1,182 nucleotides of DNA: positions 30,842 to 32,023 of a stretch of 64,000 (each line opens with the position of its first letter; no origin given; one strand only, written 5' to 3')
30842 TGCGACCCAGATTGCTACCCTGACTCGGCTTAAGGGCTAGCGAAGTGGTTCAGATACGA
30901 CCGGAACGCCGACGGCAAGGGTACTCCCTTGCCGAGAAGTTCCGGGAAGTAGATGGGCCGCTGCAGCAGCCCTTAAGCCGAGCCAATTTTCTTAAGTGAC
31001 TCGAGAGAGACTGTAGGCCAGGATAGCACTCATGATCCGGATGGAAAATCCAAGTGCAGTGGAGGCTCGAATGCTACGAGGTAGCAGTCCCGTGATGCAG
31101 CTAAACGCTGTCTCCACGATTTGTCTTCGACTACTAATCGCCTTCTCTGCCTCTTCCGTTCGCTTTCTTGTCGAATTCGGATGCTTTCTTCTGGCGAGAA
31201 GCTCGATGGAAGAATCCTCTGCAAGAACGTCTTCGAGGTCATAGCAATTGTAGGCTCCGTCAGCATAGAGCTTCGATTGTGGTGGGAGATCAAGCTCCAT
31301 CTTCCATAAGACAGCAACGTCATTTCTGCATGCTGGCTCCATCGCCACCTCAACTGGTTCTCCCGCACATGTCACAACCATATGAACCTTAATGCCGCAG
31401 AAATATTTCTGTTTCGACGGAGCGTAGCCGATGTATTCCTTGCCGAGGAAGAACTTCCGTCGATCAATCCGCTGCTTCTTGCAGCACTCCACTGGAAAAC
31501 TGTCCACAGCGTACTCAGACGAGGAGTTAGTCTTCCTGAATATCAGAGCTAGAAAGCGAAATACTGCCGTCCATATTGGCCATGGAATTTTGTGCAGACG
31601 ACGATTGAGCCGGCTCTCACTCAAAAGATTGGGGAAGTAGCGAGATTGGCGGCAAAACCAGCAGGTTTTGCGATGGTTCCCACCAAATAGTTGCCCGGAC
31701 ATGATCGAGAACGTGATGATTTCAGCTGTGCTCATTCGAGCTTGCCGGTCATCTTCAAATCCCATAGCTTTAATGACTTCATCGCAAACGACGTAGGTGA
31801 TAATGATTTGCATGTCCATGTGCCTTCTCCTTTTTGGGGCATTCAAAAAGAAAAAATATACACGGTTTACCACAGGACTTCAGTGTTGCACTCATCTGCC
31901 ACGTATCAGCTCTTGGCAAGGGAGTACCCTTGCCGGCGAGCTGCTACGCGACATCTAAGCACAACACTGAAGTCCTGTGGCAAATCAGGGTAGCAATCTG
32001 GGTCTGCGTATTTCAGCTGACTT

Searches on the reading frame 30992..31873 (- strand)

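Call 47: search_protein_families(library=pfam, max_evalue=0.00001, proteins=[window:30992-31873:-])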
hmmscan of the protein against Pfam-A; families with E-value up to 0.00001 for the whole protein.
window:30992-31873:- (293 aa): 2 families
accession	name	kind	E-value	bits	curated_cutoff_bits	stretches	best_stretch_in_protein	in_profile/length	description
PF13612.12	DDE_Tnp_1_3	-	5.3e-14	52.9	27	1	122-258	9-139/155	Transposase DDE domain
PF01609.27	DDE_Tnp_1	-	1.5e-11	44.9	23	1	119-289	5-200/200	Transposase DDE domain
